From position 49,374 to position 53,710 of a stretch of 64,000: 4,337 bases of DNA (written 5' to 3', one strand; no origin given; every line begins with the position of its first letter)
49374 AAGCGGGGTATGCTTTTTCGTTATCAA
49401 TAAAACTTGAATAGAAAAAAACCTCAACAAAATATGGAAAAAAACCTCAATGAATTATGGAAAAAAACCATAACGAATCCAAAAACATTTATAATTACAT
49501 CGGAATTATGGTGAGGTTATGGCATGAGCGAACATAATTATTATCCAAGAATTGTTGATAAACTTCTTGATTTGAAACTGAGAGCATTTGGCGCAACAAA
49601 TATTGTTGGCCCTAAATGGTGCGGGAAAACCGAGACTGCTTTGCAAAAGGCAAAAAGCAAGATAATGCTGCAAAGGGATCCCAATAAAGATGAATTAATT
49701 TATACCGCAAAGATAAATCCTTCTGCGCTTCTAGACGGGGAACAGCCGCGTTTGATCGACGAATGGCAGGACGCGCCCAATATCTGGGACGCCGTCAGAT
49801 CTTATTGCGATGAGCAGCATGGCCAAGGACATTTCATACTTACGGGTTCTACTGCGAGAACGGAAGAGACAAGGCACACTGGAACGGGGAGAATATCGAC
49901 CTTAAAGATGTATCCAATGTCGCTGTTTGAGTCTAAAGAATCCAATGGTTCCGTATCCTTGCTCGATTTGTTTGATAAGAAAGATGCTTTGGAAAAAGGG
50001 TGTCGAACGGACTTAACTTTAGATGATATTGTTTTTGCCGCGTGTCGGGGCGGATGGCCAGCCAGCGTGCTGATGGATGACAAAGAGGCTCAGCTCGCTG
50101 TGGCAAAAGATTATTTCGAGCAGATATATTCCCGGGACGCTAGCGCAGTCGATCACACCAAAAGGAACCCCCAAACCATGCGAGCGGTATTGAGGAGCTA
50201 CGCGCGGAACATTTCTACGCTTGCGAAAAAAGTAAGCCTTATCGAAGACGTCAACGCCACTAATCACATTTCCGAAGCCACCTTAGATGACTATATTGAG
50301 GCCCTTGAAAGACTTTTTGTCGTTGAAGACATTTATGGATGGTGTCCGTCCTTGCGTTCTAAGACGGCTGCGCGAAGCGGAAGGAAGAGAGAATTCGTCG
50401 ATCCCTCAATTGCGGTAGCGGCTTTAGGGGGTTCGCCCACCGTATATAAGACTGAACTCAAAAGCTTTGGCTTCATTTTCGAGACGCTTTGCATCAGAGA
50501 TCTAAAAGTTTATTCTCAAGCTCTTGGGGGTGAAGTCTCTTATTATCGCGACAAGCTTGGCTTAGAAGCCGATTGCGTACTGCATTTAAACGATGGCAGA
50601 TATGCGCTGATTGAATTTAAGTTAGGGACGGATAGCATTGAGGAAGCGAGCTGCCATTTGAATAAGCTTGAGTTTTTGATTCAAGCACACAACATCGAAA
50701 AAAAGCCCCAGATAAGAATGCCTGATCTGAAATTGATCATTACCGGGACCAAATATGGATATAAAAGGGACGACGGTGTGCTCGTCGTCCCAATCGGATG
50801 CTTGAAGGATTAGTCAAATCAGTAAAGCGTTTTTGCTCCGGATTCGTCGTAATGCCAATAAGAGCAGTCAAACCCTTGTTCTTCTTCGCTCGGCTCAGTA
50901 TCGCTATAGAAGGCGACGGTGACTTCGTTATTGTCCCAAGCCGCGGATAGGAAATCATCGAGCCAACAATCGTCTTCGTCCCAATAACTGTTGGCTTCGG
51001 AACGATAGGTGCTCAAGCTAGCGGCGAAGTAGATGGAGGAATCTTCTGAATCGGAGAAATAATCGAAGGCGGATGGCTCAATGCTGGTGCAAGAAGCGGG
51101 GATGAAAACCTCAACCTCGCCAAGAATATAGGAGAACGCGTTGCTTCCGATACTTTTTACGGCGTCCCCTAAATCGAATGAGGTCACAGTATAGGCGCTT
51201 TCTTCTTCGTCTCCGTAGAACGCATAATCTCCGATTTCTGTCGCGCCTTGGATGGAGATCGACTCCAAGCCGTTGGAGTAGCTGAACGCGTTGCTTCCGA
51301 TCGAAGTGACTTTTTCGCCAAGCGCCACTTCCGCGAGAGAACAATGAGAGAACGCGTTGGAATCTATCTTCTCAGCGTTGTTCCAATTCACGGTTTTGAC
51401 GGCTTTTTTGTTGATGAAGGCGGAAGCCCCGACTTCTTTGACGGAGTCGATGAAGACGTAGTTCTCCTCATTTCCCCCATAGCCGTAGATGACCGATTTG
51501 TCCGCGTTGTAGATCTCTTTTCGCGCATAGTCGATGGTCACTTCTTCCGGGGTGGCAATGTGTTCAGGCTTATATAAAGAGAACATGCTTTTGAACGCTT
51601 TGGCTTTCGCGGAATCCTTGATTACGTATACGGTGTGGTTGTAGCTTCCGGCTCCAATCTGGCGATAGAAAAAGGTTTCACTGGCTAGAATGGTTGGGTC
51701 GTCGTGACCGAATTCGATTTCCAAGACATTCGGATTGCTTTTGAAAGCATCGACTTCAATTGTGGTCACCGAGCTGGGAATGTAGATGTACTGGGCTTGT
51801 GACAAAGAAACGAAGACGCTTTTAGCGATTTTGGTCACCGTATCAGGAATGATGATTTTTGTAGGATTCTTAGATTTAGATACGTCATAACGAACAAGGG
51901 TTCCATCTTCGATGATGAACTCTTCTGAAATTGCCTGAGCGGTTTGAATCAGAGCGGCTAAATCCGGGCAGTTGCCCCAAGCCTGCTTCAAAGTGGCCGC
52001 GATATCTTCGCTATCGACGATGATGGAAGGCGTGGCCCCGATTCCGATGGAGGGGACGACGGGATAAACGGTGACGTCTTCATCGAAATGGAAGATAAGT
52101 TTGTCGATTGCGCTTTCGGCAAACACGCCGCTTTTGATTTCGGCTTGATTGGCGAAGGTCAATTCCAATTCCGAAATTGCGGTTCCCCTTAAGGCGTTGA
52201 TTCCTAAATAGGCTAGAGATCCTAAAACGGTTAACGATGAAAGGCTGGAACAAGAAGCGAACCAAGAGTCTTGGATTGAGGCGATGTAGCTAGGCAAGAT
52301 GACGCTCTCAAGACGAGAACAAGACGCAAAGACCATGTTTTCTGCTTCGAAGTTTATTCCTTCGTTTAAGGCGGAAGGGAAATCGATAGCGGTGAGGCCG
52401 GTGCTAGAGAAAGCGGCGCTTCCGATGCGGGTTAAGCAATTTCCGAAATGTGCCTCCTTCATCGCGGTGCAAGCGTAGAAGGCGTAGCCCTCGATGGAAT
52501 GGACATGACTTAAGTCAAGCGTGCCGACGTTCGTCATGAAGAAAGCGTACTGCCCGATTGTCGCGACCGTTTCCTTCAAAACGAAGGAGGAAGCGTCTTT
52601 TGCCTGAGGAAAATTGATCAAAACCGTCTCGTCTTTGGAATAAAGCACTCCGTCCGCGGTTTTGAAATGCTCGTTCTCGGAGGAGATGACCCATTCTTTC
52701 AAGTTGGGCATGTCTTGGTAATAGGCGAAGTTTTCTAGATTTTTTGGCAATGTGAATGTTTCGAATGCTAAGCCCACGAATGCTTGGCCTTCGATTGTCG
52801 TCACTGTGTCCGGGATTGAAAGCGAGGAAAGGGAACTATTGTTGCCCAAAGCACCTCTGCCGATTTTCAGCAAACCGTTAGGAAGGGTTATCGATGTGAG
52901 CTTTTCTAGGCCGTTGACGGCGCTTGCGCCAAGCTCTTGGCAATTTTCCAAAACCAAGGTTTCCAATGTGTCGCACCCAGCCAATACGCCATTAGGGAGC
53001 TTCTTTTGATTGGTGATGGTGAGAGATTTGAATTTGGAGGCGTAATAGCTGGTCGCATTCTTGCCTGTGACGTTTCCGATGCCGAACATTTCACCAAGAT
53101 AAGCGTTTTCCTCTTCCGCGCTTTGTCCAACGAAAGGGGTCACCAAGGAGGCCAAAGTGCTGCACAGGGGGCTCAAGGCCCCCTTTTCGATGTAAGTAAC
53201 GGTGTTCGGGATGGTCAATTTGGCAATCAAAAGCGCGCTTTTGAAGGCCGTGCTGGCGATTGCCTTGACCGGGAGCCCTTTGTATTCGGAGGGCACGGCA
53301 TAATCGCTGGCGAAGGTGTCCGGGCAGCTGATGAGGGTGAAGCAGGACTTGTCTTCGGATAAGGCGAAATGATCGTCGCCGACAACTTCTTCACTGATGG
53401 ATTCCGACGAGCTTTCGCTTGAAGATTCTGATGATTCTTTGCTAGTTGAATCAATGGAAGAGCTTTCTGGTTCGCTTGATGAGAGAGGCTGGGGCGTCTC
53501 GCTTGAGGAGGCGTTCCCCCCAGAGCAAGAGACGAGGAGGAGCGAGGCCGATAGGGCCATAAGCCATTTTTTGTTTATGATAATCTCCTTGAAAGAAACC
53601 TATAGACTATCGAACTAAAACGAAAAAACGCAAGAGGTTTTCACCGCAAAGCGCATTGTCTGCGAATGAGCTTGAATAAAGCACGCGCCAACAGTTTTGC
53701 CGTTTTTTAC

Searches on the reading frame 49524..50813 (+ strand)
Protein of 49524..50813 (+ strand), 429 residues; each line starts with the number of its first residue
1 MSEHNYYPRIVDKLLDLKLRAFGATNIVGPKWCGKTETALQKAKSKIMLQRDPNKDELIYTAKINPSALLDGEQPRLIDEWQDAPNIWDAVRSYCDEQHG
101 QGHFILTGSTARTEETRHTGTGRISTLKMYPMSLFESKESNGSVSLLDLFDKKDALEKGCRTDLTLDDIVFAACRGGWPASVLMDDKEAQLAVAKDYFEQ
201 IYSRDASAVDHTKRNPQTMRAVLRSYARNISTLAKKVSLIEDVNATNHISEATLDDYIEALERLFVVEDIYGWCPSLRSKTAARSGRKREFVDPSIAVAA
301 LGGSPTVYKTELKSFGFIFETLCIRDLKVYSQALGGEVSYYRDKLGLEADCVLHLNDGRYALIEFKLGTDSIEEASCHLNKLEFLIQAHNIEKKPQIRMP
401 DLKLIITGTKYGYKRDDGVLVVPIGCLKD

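Call 36: search_protein_families(library=pfam, proteins=[window:49524-50813:+], max_evalue=0.001)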
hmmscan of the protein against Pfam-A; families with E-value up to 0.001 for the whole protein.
window:49524-50813:+ (429 aa): 2 families
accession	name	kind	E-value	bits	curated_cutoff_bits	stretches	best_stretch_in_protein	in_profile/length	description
PF13635.12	DUF4143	-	3.6e-26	92.3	28.1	1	204-367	2-159/160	Domain of unknown function (DUF4143)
PF13173.12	AAA_14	-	2.5e-13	50.6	27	1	25-136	5-127/129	AAA domain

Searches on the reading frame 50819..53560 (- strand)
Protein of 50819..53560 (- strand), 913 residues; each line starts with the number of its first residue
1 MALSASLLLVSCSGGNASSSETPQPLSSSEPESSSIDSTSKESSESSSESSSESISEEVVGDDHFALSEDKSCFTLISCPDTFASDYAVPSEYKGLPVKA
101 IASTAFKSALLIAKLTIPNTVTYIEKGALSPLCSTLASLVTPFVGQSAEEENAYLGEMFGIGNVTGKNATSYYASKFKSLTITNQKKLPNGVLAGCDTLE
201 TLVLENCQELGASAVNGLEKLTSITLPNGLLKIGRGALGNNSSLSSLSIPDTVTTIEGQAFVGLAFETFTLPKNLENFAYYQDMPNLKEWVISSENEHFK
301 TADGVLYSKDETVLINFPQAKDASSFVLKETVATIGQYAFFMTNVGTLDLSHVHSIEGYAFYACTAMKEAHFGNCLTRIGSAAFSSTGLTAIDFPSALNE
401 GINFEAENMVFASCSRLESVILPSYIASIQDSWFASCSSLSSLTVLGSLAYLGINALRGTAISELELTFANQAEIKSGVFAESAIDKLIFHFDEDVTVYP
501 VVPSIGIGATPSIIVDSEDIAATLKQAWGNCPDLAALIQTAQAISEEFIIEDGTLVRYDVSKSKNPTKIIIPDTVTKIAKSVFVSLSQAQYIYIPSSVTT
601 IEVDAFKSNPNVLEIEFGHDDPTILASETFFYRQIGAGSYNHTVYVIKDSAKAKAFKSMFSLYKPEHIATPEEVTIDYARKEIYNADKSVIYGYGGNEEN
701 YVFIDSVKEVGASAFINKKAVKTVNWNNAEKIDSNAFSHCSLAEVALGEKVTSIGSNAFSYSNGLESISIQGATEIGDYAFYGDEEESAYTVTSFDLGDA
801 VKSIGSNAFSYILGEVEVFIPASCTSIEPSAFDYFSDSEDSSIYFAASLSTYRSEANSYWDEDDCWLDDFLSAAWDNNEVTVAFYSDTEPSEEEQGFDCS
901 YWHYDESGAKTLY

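Call 36: search_protein_families(library=pfam, proteins=[window:50819-53560:-], max_evalue=0.001)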
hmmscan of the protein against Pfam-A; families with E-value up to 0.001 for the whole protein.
window:50819-53560:- (913 aa): 2 families
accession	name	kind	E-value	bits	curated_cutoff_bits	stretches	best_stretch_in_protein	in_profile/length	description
PF13306.12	LRR_5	-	3.1e-74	247.3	27.7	5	699-783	14-100/127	BspA type Leucine rich repeat region (6 copies)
PF13855.12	LRR_8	-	2.6e-07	30.7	27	0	228-265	11-49/61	Leucine rich repeat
